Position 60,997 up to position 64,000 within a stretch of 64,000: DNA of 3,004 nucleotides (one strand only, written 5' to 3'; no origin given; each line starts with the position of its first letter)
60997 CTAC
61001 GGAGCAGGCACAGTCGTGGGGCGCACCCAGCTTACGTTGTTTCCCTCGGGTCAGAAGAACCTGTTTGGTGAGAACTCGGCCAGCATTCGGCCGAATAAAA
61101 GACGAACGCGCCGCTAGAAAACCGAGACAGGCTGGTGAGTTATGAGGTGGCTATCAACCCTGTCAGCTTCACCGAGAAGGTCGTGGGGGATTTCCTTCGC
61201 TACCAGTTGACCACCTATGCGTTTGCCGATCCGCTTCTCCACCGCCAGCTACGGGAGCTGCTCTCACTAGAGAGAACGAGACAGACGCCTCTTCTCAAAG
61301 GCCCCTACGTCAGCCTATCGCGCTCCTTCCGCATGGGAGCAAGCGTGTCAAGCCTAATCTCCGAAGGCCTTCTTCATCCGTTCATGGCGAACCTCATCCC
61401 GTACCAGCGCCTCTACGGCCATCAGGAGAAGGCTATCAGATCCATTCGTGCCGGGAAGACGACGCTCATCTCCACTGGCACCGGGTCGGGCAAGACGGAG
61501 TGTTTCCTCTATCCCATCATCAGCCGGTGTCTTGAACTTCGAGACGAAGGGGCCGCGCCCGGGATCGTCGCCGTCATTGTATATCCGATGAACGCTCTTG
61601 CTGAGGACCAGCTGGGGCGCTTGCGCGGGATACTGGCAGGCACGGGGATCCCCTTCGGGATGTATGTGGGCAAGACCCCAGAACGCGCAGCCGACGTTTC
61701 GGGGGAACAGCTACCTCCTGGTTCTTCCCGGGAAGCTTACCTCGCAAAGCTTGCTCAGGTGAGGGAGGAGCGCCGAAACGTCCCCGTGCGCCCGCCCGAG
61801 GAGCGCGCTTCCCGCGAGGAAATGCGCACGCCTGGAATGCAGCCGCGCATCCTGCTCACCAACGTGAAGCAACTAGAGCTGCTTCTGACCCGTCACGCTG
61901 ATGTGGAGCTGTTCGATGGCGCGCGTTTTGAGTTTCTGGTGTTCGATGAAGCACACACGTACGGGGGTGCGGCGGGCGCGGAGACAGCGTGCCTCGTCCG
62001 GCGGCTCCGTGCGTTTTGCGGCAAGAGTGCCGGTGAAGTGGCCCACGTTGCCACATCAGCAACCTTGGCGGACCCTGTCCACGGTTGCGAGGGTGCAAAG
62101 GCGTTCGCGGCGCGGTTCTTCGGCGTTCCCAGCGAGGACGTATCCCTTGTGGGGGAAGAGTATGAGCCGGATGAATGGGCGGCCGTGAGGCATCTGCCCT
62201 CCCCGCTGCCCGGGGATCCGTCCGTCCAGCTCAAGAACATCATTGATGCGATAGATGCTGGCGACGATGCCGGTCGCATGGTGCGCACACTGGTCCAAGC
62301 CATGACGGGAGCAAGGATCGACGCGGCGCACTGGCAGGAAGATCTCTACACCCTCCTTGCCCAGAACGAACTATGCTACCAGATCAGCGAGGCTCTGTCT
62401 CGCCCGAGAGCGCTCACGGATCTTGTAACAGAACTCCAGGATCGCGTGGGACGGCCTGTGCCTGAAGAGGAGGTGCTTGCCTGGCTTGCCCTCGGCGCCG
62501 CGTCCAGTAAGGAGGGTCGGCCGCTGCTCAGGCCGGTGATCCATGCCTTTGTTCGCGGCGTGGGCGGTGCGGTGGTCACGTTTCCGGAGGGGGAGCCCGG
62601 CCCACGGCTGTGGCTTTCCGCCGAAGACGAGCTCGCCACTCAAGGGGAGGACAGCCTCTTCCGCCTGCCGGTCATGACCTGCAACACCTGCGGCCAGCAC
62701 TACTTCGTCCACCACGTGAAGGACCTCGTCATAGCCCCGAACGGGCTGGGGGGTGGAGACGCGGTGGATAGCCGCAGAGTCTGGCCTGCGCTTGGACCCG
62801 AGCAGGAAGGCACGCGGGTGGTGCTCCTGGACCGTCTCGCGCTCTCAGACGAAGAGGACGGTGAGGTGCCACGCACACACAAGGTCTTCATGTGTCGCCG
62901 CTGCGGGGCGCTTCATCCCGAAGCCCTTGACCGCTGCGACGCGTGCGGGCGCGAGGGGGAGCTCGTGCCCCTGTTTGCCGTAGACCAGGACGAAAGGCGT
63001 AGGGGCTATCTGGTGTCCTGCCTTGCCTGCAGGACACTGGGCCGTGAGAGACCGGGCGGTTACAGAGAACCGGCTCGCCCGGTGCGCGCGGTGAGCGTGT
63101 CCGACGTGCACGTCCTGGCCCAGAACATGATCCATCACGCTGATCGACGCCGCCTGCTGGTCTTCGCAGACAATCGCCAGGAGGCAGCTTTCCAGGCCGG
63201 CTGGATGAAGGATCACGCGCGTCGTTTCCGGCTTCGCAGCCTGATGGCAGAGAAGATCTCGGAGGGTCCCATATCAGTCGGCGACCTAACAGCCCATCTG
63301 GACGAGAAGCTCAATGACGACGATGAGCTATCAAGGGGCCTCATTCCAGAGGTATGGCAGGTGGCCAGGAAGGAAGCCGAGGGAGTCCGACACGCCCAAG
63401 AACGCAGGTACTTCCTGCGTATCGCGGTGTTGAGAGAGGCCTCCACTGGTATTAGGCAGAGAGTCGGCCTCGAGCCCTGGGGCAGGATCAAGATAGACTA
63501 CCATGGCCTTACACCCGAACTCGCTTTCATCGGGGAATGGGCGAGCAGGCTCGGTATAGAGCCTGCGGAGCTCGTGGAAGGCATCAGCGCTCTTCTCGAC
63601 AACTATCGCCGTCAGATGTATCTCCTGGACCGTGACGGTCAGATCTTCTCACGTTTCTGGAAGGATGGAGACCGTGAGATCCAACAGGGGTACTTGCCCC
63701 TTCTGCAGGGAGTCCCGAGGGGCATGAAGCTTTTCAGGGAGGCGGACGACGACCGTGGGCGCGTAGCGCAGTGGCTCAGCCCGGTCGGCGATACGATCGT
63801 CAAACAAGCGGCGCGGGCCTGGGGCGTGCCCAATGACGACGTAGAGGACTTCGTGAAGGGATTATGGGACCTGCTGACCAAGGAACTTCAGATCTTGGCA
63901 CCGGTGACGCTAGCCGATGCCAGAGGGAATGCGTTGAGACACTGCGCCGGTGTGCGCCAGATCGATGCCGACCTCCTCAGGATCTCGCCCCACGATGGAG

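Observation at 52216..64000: Class 1 DISARM-like defense operon (SNF2 helicase, 1692-aa N6-adenine methyltransferase, DEAD/DEAH helicase) running off the window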

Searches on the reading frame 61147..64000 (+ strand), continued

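Call 61: search_dna_similar(query=window:61147-64000:+, collection=plasmids, mode=protein, max_rows=25, rows=spread)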
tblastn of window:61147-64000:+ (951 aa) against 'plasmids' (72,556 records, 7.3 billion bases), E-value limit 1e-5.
Records with a match: 168; places in all: 189; records where one place covers at least 80% of the query: 2.
Best place of each record, by identity: <60% 168.
By first word of the organism name: Deinococcus 17; Escherichia 16; Thermus 10; Nostoc 8; Sinorhizobium 7; Roseomonas 6; Planktothrix 5; Pseudanabaena 4; Streptomyces 4; Rhizobium 4; and 64 more.
By predicted mobility (MOB-suite, as given by PLSDB): non-mobilizable 92; conjugative 42; mobilizable 34.
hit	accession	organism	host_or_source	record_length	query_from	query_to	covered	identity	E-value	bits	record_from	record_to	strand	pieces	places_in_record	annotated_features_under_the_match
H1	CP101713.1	Synechocystis sp. B12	cell culture,mangrove water from the ...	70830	3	948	99%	54.4%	0e+0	1001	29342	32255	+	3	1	DEAD/DEAH box helicase | hypothetical protein (x2)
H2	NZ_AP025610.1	Thermus thermophilus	-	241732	49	525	50%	33.3%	2e-38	164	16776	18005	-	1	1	DEAD/DEAH box helicase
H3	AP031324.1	Thermus thermophilus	-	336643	53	532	50%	31.7%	5e-27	127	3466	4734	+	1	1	DEAD/DEAH box helicase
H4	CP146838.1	Streptomyces griseoaurantiacus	-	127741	3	517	54%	28.3%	2e-30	138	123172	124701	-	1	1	DEAD/DEAH box helicase | hypothetical protein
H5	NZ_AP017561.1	Pseudanabaena sp. ABRG5-3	-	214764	2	520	55%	26.8%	1e-25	122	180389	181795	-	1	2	DEAD/DEAH box helicase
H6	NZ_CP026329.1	Acidithiobacillus caldus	pure culture,spring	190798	53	526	50%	27.3%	1e-23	115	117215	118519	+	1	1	DEAD/DEAH box helicase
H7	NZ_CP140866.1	Rhizobium leguminosarum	Trifolium pratense,whole organism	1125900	53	525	50%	26.5%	1e-27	129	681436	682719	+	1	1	record has no annotation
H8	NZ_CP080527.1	Mesorhizobium sp. AR07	Oxytropis sp.,Cell culture,root nodule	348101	53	528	50%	25.7%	3e-25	121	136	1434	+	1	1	DEAD/DEAH box helicase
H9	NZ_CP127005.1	Escherichia coli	mixed culture,pork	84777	70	474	43%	27.3%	8e-21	107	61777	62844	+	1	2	DEAD/DEAH box helicase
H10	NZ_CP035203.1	Klebsiella pneumoniae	Homo sapiens,stool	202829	70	474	43%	27.1%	4e-20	104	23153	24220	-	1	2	DEAD/DEAH box helicase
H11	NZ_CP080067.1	Escherichia coli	Homo sapiens,tissue sample,Human feces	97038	49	353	32%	32.1%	2e-26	125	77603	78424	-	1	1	DEAD/DEAH box helicase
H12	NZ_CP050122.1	Deinococcus radiodurans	whole organism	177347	53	340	30%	33.8%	5e-23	114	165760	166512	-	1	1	DEAD/DEAH box helicase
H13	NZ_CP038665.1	Deinococcus radiodurans R1 = ATCC 13939 = DSM 20539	cell culture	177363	53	340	30%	33.8%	5e-23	114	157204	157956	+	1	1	DEAD/DEAH box helicase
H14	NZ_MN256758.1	Escherichia coli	-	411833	49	350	32%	31.3%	3e-25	121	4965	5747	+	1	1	DEAD/DEAH box helicase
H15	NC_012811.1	Methylorubrum extorquens AM1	-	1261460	53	340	30%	32.2%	2e-26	125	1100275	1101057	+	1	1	none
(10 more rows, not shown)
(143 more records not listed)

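Call 63: get_annotated_region(hit=H1, flank=12000)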
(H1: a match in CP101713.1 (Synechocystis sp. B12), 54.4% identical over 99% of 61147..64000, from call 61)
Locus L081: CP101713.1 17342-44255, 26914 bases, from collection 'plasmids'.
description: Synechocystis sp. B12 plasmid unnamed4, complete sequence
organism: Synechocystis sp. B12 (NCBI taxid 2764086)
taxonomy: Bacteria; Cyanobacteriota; Cyanophyceae; Synechococcales; Merismopediaceae; Synechocystis; Synechocystis sp. B12
host: -; source: cell culture,mangrove water from the port of Santos, Brazil; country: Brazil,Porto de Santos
typing (MOB-suite, as given by PLSDB): non-mobilizable
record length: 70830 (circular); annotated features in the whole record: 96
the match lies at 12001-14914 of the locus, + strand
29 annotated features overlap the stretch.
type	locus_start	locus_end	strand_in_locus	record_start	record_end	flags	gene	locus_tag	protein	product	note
CDS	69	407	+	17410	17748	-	-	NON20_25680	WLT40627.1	hypothetical protein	-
CDS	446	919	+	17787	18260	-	-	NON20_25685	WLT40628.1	SNF2-related protein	-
CDS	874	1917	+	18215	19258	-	-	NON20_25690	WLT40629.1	DEAD/DEAH box helicase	-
CDS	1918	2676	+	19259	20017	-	-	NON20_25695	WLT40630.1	hypothetical protein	-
CDS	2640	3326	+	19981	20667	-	-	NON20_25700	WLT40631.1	hypothetical protein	-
CDS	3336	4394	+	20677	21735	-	-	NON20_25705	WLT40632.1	hypothetical protein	-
CDS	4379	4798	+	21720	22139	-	-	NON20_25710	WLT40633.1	hypothetical protein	-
CDS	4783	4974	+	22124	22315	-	-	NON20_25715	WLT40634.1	hypothetical protein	-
CDS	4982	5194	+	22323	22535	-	-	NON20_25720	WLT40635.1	hypothetical protein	-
CDS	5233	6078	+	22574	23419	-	-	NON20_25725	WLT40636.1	hypothetical protein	-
CDS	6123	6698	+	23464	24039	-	-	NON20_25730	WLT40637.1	hypothetical protein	-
CDS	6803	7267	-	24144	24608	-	-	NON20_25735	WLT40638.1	hypothetical protein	-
CDS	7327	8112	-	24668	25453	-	-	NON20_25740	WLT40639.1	IS701 family transposase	-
CDS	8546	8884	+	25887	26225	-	-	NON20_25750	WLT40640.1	hypothetical protein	-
CDS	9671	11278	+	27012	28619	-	-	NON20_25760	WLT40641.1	hypothetical protein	-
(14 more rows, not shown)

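Call 64: get_annotated_region(hit=H11, flank=14000)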
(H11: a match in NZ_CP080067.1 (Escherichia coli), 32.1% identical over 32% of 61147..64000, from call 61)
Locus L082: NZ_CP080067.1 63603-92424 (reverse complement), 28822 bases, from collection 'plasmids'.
description: Escherichia coli strain 19SZHZ803Rt plasmid p803Rt_IncX1, complete sequence
organism: Escherichia coli (NCBI taxid 562)
taxonomy: Bacteria; Pseudomonadota; Gammaproteobacteria; Enterobacterales; Enterobacteriaceae; Escherichia; Escherichia coli
host: -; source: Homo sapiens,tissue sample,Human feces; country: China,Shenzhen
typing (MOB-suite, as given by PLSDB): mobilizable; replicon IncY
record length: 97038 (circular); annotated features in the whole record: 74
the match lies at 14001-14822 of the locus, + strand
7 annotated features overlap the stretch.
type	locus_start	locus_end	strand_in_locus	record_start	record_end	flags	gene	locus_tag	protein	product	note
CDS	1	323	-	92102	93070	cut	-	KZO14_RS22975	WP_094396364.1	IS5-like element IS903B family transposase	GO:0006313 - DNA transposition [Evidence IEA]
CDS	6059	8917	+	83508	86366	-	-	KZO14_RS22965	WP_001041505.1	DEAD/DEAH box helicase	-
CDS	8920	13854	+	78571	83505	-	-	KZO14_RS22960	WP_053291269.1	class I SAM-dependent DNA methyltransferase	-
CDS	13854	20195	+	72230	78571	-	-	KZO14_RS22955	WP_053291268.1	DEAD/DEAH box helicase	-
CDS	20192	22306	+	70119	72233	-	-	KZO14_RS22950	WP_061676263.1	ATP-dependent helicase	-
CDS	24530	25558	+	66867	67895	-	-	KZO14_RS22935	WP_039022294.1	tyrosine-type recombinase/integrase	GO:0015074 - DNA integration [Evidence IEA]; GO:0006310 - DNA recombination [Evidence IEA]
CDS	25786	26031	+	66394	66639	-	-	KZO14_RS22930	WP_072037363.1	transcriptional regulator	-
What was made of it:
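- Tried and rejected: A type II reference was obtained instead from plasmid NZ_CP080067.1, through a tblastn hit (calls 61, 64).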

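Call 80: search_protein_families(library=phrogs, proteins=[L001:15488-17374:+, L001:17352-17798:+], max_evalue=0.01)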
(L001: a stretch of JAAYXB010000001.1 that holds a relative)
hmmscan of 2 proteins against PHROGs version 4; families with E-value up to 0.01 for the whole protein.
L001:15488-17374:+ (628 aa): 0 families

L001:17352-17798:+ (148 aa): 0 families
